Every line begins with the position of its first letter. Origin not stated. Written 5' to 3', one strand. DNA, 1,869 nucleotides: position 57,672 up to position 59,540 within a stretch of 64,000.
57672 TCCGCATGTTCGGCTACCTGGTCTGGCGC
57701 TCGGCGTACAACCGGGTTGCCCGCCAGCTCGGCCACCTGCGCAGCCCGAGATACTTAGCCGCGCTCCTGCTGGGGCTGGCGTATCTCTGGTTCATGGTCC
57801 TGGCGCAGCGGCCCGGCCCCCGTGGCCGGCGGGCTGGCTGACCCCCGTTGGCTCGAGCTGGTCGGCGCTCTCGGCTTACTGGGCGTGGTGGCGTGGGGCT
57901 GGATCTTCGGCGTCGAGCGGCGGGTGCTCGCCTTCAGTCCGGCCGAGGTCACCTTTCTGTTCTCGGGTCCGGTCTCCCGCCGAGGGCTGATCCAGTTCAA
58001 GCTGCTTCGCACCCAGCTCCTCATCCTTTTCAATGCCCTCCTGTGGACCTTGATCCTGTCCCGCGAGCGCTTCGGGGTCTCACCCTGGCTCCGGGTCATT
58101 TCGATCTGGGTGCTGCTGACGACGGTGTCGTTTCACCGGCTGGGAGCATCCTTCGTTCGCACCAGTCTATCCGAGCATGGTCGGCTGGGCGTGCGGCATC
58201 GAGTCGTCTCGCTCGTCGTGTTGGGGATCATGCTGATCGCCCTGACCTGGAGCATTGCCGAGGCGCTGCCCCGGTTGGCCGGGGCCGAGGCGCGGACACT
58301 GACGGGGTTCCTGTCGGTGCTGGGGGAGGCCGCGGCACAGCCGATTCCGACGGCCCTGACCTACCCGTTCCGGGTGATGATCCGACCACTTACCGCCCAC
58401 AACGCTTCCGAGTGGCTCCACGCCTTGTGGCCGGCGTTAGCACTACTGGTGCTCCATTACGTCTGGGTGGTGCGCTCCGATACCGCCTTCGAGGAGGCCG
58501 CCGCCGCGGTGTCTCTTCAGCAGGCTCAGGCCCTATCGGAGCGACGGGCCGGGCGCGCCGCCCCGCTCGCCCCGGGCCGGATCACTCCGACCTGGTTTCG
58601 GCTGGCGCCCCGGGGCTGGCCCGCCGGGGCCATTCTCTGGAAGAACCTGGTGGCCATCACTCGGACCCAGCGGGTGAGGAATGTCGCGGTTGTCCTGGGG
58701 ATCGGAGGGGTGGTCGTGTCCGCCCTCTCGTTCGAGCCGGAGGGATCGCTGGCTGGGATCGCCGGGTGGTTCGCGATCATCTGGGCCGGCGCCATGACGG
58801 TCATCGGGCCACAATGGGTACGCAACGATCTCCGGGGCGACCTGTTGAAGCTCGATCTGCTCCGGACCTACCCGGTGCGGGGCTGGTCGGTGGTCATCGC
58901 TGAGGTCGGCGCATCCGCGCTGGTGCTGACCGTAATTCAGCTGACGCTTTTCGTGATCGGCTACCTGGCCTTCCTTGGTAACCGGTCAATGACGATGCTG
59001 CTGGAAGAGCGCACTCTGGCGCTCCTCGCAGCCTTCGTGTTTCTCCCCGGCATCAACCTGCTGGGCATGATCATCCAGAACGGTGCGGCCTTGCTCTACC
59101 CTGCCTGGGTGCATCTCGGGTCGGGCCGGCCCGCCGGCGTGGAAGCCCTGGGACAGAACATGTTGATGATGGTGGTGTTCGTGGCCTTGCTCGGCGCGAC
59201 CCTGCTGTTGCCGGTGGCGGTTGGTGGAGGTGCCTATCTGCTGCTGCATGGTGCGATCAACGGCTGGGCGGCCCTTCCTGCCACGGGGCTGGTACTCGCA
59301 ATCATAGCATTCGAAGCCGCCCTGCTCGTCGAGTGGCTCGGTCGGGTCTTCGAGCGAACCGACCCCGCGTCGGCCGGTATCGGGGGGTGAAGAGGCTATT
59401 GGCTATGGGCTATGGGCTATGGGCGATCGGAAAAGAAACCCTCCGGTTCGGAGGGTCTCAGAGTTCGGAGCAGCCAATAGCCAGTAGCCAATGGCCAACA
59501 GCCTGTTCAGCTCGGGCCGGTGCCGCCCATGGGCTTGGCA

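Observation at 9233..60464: Family of gene-boundary hairpins built from inverted arrays of short tandem repeats, every copy with a different repeat unit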

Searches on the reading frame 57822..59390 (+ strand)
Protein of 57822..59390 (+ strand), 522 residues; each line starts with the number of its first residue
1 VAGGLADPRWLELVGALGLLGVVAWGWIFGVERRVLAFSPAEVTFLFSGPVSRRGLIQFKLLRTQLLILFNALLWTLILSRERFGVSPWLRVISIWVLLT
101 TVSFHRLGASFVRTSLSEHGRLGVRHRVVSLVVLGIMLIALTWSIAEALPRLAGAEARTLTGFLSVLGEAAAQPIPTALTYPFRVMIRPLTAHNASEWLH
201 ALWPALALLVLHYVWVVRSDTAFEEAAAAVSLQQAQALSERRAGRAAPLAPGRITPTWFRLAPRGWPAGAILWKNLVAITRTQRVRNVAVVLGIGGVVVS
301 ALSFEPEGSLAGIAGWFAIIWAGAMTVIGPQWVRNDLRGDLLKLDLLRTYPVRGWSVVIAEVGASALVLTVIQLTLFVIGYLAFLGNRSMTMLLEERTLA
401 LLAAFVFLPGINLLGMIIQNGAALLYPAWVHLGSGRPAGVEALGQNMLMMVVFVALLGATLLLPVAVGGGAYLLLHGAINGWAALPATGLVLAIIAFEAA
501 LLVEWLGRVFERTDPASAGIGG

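Call 13: search_protein_families(library=pfam, proteins=[window:57822-59390:+])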
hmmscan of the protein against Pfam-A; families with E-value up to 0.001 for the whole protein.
window:57822-59390:+ (522 aa): 1 family
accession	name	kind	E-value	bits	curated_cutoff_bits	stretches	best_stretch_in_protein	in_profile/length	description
PF16962.11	ABC_export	-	2.8e-10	39.7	29.7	1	8-503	64-519/531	Putative ABC exporter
